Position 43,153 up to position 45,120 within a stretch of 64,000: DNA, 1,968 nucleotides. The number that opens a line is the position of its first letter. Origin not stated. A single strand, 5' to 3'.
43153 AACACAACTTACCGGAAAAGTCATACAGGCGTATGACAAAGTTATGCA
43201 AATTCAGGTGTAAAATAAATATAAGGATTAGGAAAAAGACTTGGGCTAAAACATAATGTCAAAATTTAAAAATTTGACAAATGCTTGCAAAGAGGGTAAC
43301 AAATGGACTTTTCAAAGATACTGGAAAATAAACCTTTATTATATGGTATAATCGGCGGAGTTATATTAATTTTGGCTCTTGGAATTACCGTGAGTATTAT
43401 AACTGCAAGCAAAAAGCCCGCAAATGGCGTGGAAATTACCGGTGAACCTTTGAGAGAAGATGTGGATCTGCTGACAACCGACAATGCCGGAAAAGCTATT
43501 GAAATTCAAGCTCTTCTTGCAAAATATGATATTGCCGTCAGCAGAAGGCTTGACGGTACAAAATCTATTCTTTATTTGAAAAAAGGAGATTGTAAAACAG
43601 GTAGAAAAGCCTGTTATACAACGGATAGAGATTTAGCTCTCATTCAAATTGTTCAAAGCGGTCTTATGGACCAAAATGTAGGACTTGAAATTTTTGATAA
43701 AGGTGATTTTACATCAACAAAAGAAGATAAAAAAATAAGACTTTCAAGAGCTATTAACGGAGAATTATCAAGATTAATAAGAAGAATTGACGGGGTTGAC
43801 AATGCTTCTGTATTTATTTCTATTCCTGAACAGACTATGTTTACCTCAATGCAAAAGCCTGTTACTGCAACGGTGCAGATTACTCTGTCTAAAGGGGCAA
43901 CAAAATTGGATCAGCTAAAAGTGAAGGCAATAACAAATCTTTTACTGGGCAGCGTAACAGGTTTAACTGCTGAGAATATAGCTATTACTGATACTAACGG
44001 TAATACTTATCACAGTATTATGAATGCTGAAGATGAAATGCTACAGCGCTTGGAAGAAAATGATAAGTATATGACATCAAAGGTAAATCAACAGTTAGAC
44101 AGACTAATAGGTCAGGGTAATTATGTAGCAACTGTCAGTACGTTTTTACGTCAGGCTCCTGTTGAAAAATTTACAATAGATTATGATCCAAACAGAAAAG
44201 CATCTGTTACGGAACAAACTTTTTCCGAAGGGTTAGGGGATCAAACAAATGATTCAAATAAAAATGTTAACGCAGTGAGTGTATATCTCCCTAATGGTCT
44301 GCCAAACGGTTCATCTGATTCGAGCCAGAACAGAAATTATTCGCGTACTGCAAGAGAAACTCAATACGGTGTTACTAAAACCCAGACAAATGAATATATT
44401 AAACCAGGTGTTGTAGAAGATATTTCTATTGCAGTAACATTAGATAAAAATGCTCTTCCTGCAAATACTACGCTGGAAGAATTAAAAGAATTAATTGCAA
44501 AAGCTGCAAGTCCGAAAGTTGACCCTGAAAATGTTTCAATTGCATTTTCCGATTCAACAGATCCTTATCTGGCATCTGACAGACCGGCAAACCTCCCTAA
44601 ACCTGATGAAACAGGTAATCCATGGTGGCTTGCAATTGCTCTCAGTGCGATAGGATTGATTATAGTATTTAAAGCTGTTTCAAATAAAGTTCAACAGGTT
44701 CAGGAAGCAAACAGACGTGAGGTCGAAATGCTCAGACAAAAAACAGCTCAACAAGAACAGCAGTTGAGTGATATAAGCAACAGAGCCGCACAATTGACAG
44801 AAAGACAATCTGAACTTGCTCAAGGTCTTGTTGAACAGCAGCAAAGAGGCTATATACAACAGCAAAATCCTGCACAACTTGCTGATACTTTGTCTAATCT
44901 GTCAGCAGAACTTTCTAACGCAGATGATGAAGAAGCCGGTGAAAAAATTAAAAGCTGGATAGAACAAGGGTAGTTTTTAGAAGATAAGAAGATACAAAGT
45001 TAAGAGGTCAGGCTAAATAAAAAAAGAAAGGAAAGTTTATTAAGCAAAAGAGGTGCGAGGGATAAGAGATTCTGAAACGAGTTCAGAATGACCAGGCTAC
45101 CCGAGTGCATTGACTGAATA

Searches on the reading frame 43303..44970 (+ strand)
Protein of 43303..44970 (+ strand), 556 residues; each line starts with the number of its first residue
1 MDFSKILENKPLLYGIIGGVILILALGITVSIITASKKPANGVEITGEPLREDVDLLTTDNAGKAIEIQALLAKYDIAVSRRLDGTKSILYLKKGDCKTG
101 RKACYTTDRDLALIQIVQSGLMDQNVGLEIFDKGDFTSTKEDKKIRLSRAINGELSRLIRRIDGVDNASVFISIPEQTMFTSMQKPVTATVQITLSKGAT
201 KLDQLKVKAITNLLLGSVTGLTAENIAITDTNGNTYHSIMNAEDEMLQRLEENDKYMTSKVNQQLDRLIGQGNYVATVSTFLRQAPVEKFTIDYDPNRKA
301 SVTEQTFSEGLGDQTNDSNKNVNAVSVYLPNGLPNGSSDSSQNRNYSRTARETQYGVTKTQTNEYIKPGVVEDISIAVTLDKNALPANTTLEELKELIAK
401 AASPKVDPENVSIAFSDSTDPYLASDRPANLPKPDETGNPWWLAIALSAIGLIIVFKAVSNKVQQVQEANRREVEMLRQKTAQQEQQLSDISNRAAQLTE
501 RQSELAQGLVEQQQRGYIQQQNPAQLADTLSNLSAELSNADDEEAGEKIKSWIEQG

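Call 10: search_protein_families(library=pfam, proteins=[window:43303-44970:+], max_evalue=0.001)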
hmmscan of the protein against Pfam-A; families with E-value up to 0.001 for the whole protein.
window:43303-44970:+ (556 aa): 2 families
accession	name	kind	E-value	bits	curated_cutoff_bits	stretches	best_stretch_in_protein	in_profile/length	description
PF01514.23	YscJ_FliF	-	9.6e-32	110.7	24.4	1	112-236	51-177/179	Secretory protein of YscJ/FliF family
PF08345.17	YscJ_FliF_C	-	4.6e-14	53.6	23.8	1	265-402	1-130/147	Flagellar M-ring protein C-terminal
